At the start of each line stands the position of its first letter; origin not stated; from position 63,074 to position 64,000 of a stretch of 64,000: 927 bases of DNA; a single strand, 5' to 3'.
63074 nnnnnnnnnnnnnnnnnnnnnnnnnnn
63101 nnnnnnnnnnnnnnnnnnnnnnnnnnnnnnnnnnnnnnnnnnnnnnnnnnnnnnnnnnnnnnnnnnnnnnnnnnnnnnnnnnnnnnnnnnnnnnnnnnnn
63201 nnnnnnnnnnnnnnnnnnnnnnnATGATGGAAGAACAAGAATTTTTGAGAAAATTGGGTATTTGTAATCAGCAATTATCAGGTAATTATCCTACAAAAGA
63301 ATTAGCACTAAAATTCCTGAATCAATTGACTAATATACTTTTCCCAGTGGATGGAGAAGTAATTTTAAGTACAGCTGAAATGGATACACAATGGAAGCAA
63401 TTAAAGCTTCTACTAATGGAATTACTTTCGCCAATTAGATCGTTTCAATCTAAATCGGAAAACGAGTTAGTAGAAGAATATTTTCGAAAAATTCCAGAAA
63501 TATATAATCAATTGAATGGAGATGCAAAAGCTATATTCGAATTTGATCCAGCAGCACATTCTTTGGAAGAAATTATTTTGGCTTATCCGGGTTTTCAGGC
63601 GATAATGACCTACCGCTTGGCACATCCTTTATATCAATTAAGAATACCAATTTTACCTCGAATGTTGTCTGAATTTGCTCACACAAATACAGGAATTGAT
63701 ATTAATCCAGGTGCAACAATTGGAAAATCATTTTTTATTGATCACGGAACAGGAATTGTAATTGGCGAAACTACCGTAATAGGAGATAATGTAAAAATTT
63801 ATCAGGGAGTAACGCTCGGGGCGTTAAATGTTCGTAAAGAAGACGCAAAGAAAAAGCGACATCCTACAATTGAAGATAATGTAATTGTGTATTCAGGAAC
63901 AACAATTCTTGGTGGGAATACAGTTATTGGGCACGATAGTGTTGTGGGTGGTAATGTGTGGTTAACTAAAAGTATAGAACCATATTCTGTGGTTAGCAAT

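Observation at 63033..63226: Leader ORF with four consecutive Cys codons plus terminator and antiterminator upstream of serine acetyltransferase: candidate cysteine-sensing attenuator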

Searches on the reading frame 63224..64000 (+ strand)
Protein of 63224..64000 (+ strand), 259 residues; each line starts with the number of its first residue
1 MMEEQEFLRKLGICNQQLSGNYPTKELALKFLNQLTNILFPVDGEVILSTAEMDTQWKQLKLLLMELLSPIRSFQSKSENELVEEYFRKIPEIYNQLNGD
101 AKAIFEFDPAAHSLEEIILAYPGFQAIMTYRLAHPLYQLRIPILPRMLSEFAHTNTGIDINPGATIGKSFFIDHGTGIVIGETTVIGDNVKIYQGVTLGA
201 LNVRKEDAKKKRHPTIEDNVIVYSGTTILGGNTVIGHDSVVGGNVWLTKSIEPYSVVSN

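Call 8: find_related_loci(query=window:63224-64000:+, collection=genome_contigs, flank=3000)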
Query window:63224-64000:+ (259 aa) in genome_contigs; peptide patterns used: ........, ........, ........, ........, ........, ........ (x = any residue, [..] = any of these).
598 stretches matched a pattern (row limit reached: there are more); 573 encode a relative of the query (tblastn E <= 1e-3); the best 80 are kept; 80 distinct loci.
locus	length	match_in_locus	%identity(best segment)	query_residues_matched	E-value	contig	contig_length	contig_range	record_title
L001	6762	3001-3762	54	4-257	2e-92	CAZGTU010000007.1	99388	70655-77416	MAG TPA_asm: uncultured Bacteroidaceae bacterium isolate SRP332253_co1_94 genome assembly, contig: NODE_149_length_99388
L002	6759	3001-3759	56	5-257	7e-92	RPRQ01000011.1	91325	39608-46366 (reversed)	MAG: Bacteroidales bacterium isolate metabat2.99 metabat2.99_Contig_985023, whole genome shotgun sequence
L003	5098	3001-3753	58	2-257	4e-92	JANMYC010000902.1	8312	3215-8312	MAG: Saprospiraceae bacterium isolate OTE_8_metabat_49 OTE_8_k141_819025, whole genome shotgun sequence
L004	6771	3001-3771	55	1-257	1e-91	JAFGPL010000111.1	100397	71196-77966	MAG: Bacteroidales bacterium isolate Zod_Metabat.688 k87_3957477, whole genome shotgun sequence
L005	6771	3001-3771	54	1-257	3e-90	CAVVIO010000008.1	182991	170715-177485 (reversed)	MAG: uncultured Bacteroidales bacterium isolate MFD02923.bin.2.58 genome assembly, contig: contig_14916, whole genome sh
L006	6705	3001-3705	58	23-257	2e-89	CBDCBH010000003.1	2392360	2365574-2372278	MAG: Ilyomonas sp. isolate 62f61fae-803a-4671-b273-f3696e9db561 genome assembly, contig: contig_3, whole genome shotgun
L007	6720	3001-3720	58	18-257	3e-89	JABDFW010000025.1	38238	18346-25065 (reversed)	MAG: Bacteroidetes bacterium isolate BWOrgHeat_Nextera38_MAG2 3300020992.a:Ga0206922_1038, whole genome shotgun sequence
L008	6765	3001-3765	53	2-257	6e-89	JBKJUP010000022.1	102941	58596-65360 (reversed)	MAG: Ferruginibacter sp. isolate ant_bin.75 S1Ck117_1397366_flag_0_multi_22.9979_len_102941, whole genome shotgun sequen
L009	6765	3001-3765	54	2-257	8e-89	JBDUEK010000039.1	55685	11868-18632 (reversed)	MAG: Ferruginibacter sp. isolate cluster4_bin.93 NODE_473_length_55685_cov_15.158026, whole genome shotgun sequence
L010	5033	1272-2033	51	4-257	8e-89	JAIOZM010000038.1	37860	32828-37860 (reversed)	MAG: Bacteroidales bacterium isolate Tobar13.5m-G9 Tobar13-5m-C1207, whole genome shotgun sequence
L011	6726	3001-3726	54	13-257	2e-88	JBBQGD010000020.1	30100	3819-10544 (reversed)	MAG: Bacteroidales bacterium isolate Co_metawrap_985 Cmw_985_k141_7585736_length_30100_cov_16.4236, whole genome shotgun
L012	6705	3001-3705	58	23-257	2e-88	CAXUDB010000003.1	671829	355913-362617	MAG TPA_asm: uncultured Ilyomonas sp. isolate public_SRR11456914_metawrap_bin.20 genome assembly, contig: public_SRR1145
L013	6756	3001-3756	52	6-257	1e-88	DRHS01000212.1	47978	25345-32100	MAG TPA_asm: Bacteroides sp. isolate HyVt-375 HyVt-375_k145_691884, whole genome shotgun sequence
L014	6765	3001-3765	53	2-257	1e-87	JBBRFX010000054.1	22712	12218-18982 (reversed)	MAG: Chitinophagales bacterium isolate Co_metawrap_2592 Cmw_2592_k141_16370388_length_22712_cov_16.9943, whole genome sh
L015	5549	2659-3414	52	6-257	1e-87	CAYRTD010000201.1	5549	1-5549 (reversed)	MAG TPA_asm: uncultured Bacteroidaceae bacterium isolate SRP332253_co1_293 genome assembly, contig: NODE_23282_length_55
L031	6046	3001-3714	52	20-257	4e-84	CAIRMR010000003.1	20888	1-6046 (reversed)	MAG: uncultured Bacteroidales bacterium isolate Loclat_bin-01022 genome assembly, contig: bin-01022:003/223, whole genom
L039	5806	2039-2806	52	2-257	5e-82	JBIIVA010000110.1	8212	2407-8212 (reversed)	MAG: Crocinitomicaceae bacterium isolate ME2004-09-30_3300044641_group2_bin113 Rohwer_bin728_scaffold_10038_c1, whole ge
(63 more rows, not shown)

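Call 21: find_homologous_proteins(query=window:63224-64000:+, max_evalue=1e-40)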
Query window:63224-64000:+ (259 aa): 7985 proteins with E <= 1e-40 among 8000 candidates; the best 120 are listed.
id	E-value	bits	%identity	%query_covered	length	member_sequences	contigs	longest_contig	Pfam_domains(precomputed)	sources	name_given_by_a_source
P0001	3.4e-168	575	100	100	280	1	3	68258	PF06426.20,PF00132.31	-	-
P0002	1.7e-167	573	100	100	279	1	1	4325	PF06426.20,PF00132.31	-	-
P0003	1.5e-136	472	84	99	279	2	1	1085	PF06426.20,PF00132.31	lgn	-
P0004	2.4e-133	461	81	99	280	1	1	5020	PF06426.20,PF00132.31,PF25087.2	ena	-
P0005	4.1e-129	447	77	100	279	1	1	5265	PF06426.20,PF00132.31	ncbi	-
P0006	1.2e-128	446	77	100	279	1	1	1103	PF06426.20,PF00132.31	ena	-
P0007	3.5e-127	441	79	100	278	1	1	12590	PF06426.20,PF00132.31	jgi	jgi:serine O-acetyltransferase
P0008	1.7e-126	439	78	100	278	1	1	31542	PF06426.20,PF00132.31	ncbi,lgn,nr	ncbi:MAG: serine acetyltransferase [Bacteroidales bacterium]|nr:serine acetyltransferase [Bacteroida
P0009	2.6e-126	438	77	99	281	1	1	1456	PF06426.20,PF00132.31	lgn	-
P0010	3.8e-125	434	77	100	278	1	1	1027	PF06426.20,PF00132.31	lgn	-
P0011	4.9e-124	431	76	100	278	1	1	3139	PF06426.20,PF00132.31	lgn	-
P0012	1.1e-123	430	76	100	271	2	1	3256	PF06426.20,PF00132.31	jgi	jgi:serine O-acetyltransferase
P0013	6.3e-122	424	73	100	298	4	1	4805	PF00132.31,PF25087.2,PF25084.2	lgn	-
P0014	8.6e-122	423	75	99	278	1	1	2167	PF00132.31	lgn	-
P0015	9.6e-122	423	75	99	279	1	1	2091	PF00132.31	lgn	-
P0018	1.4e-117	410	71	99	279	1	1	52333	PF00132.31,PF25087.2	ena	-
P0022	3.5e-115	402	69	100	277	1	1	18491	PF06426.20,PF00132.31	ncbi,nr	ncbi:MAG: serine O-acetyltransferase EpsC [Bacteroidota bacterium]|nr:serine O-acetyltransferase Eps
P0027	7.2e-115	401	69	100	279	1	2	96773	PF00132.31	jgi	jgi:serine O-acetyltransferase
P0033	1.0e-111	390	70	98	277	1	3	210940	PF00132.31,PF25087.2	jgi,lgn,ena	-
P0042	2.4e-106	373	65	100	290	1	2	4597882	PF00132.31,PF25087.2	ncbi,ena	-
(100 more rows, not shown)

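Call 22: find_related_loci(query=window:63224-64000:+, collection=metagenome_contigs, flank=1500)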
Query window:63224-64000:+ (259 aa) in metagenome_contigs; peptide patterns used: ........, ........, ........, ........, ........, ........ (x = any residue, [..] = any of these).
600 stretches matched a pattern (row limit reached: there are more); 538 encode a relative of the query (tblastn E <= 1e-3); the best 80 are kept; 80 distinct loci.
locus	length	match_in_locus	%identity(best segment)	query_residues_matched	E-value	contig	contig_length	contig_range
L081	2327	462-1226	69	5-259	3e-126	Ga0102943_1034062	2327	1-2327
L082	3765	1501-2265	67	5-259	1e-107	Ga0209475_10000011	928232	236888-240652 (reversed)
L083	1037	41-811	54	1-257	1e-102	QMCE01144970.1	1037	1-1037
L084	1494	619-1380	52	4-257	3e-97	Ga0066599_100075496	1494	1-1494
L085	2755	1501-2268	56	1-257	8e-91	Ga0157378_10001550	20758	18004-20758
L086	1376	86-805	58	18-257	5e-97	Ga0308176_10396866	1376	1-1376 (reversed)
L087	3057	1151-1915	56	3-257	8e-92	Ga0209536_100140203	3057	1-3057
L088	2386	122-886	56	7-257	3e-90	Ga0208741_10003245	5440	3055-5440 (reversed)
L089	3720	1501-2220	58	18-257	1e-89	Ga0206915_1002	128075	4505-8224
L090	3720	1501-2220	58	18-257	1e-89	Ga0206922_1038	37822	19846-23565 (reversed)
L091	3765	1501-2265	54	2-257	7e-89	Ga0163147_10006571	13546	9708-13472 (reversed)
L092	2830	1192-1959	55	4-257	1e-90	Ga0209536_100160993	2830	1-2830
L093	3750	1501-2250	57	7-257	2e-88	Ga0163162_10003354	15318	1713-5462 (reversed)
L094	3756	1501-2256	52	6-257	6e-89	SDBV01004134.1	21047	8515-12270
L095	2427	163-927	54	2-257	5e-89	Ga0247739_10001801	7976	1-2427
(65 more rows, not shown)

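Call 23: find_encoding_contigs(protein=P0001, flank=6000, max_places=3)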
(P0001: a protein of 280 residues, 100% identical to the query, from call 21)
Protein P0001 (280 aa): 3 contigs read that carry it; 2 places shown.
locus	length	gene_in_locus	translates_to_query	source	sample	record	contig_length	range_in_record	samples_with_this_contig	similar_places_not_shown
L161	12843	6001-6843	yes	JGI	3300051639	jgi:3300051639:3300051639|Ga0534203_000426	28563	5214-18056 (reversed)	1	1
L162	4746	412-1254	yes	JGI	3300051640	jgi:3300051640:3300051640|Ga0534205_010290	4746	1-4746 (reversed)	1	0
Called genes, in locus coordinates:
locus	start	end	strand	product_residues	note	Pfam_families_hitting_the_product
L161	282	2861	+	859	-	PF00317:Ribonuc_red_lgN (weak), PF02867:Ribonuc_red_lgC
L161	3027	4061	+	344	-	PF08240:ADH_N, PF16912:Glu_dehyd_C, PF00107:ADH_zinc_N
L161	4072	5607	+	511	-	PF00749:tRNA-synt_1c, PF19269:Anticodon_2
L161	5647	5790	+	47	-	-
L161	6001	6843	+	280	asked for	PF06426:SATase_N (weak), PF00132:Hexapep (faint)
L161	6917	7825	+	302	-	PF00291:PALP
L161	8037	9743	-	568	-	PF00749:tRNA-synt_1c, PF03950:tRNA-synt_1c_C, PF20974:tRNA-synt_1c_C2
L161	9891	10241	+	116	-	PF02152:FolB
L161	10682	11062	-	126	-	PF01597:GCV_H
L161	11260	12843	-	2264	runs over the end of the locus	?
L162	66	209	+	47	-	-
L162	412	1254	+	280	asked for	PF06426:SATase_N (weak), PF00132:Hexapep (faint)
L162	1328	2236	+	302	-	PF00291:PALP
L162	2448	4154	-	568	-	PF00749:tRNA-synt_1c, PF03950:tRNA-synt_1c_C, PF20974:tRNA-synt_1c_C2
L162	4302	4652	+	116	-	PF02152:FolB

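Call 26: find_encoding_contigs(protein=P0004, flank=2000, max_places=2)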
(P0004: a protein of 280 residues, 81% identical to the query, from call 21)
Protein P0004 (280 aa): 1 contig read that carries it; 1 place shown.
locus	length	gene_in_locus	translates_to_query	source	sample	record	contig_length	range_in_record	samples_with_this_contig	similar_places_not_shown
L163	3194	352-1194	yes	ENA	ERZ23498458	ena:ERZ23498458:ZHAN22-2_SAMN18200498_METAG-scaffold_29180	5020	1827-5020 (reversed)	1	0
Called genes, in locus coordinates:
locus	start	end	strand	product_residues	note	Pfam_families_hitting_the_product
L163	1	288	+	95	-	?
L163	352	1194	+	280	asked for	PF06426:SATase_N (weak), PF00132:Hexapep (faint), PF25087:GMPPB_C (faint)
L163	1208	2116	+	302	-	PF00291:PALP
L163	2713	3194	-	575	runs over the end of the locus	PF00749:tRNA-synt_1c, PF03950:tRNA-synt_1c_C, PF20974:tRNA-synt_1c_C2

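Call 27: find_encoding_contigs(protein=P0005, flank=2000, max_places=2)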
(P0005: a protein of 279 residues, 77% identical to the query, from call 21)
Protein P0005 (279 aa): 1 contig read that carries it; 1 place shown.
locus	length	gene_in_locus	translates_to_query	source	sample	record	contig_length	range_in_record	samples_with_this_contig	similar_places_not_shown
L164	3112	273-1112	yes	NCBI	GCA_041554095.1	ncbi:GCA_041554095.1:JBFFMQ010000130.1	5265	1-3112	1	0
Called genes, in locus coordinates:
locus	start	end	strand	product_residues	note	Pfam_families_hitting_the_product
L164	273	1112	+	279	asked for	PF06426:SATase_N (weak), PF00132:Hexapep (faint)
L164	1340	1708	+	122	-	PF13788:DUF4180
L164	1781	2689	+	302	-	PF00291:PALP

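Call 28: find_encoding_contigs(protein=P0007, flank=2000, max_places=2)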
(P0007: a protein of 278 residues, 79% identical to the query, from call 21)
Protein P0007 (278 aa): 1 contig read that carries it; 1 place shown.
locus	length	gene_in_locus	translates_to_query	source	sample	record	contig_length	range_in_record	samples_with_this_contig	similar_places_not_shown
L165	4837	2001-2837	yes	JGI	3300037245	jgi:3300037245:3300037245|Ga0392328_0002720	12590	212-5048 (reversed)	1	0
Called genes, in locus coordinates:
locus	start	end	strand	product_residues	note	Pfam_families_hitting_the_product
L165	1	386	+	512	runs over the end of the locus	PF00749:tRNA-synt_1c, PF19269:Anticodon_2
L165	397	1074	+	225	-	PF01026:TatD_DNase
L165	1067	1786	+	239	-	PF00899:ThiF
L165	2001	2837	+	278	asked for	PF06426:SATase_N (weak), PF00132:Hexapep (faint)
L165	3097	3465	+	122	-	PF13788:DUF4180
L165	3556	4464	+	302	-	PF00291:PALP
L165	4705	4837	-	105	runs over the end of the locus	PF20974:tRNA-synt_1c_C2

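Call 29: find_encoding_contigs(protein=P0008, flank=2000, max_places=2)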
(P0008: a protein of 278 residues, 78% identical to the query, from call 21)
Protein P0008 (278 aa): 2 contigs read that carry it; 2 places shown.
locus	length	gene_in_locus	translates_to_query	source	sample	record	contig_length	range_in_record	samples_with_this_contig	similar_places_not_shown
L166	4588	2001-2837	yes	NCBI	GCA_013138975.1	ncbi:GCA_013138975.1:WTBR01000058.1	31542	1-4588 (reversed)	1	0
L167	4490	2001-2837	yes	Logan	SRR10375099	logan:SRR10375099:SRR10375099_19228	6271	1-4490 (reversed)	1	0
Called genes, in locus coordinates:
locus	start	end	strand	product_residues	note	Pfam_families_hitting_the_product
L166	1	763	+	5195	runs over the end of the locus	PF22925:TS_C (faint), PF02210:Laminin_G_2 (faint), PF06439:3keto-disac_hyd (faint), PF13385:Laminin_G_3, PF00041:fn3 (faint), PF13385:Laminin_G_3, PF13860:FlgD_ig (weak), PF18962:Por_Secre_tail (weak), +3 more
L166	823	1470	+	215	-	PF18962:Por_Secre_tail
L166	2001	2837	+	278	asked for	PF06426:SATase_N (weak), PF00132:Hexapep (faint)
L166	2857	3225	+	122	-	PF13788:DUF4180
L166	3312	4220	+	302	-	PF00291:PALP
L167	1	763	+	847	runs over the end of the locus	?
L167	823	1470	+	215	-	PF18962:Por_Secre_tail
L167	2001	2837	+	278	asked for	PF06426:SATase_N (weak), PF00132:Hexapep (faint)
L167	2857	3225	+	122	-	PF13788:DUF4180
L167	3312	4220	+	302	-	PF00291:PALP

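Call 32: find_encoding_contigs(protein=P0018, flank=2000, max_places=1)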
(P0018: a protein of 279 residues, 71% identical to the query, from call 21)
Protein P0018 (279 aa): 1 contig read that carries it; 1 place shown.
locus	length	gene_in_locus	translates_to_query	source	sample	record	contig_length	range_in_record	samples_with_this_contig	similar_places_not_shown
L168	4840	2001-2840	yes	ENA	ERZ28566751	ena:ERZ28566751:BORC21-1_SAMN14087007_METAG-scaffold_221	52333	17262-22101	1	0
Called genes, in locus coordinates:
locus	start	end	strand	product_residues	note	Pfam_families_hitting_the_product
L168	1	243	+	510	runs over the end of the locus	PF00749:tRNA-synt_1c, PF19269:Anticodon_2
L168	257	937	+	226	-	PF01026:TatD_DNase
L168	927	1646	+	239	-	PF00899:ThiF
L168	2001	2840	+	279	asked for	PF00132:Hexapep (faint), PF25087:GMPPB_C (faint)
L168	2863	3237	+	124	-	PF13788:DUF4180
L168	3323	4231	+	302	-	PF00291:PALP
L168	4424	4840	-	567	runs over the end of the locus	PF00749:tRNA-synt_1c, PF03950:tRNA-synt_1c_C, PF20974:tRNA-synt_1c_C2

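Call 33: find_encoding_contigs(protein=P0013, flank=2000, max_places=1)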
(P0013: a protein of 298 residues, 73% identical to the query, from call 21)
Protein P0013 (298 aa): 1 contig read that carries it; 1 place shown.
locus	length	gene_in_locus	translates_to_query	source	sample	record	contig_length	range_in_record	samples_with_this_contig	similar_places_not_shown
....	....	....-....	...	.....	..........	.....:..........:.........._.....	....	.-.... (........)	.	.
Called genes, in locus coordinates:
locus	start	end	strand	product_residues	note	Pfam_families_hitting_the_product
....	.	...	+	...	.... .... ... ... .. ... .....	?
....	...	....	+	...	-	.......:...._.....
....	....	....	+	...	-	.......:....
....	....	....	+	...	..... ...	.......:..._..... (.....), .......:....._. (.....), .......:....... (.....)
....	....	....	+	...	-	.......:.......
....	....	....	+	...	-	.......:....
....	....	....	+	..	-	?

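Call 34: find_encoding_contigs(protein=P0022, flank=2000, max_places=1)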
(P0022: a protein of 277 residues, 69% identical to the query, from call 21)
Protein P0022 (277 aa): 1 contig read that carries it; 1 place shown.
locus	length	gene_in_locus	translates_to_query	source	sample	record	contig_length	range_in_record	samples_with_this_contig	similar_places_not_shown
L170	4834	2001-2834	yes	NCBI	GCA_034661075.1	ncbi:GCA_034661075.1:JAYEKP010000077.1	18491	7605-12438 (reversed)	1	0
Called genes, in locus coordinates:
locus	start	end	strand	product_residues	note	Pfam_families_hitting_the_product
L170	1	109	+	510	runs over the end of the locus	PF00749:tRNA-synt_1c, PF19269:Anticodon_2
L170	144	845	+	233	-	PF01026:TatD_DNase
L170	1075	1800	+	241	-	PF00899:ThiF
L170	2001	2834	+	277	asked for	PF06426:SATase_N (weak), PF00132:Hexapep (faint)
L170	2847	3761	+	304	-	PF00291:PALP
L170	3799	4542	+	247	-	PF13852:DUF4197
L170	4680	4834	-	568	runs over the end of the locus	PF00749:tRNA-synt_1c, PF03950:tRNA-synt_1c_C, PF20974:tRNA-synt_1c_C2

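Call 35: find_encoding_contigs(protein=P0027, flank=2000, max_places=1)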
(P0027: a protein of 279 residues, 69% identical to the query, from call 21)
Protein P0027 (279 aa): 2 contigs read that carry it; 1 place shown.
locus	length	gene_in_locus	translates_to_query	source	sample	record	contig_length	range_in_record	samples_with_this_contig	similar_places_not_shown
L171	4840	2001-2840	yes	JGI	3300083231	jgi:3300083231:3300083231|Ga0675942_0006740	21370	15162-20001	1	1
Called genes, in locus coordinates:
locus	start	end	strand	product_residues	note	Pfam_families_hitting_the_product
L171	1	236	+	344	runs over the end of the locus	PF08240:ADH_N, PF16912:Glu_dehyd_C, PF00107:ADH_zinc_N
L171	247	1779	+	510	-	PF00749:tRNA-synt_1c, PF19269:Anticodon_2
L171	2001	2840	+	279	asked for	PF00132:Hexapep (faint)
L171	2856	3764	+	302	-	PF00291:PALP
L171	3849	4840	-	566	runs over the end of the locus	PF00749:tRNA-synt_1c, PF03950:tRNA-synt_1c_C, PF20974:tRNA-synt_1c_C2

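Call 36: find_encoding_contigs(protein=P0033, flank=2000, max_places=1)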
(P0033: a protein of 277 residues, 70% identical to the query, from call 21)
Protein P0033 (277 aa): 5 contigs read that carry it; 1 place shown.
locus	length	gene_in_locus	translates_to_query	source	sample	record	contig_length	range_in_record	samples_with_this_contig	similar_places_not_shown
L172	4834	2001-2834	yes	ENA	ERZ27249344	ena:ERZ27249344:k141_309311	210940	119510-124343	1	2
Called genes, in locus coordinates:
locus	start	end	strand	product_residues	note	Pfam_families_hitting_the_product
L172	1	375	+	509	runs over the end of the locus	PF00749:tRNA-synt_1c, PF19269:Anticodon_2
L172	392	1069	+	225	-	PF01026:TatD_DNase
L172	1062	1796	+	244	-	PF00899:ThiF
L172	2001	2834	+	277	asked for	PF25087:GMPPB_C (faint), PF00132:Hexapep (faint)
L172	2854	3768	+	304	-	PF00291:PALP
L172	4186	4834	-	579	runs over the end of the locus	PF00749:tRNA-synt_1c, PF03950:tRNA-synt_1c_C, PF20974:tRNA-synt_1c_C2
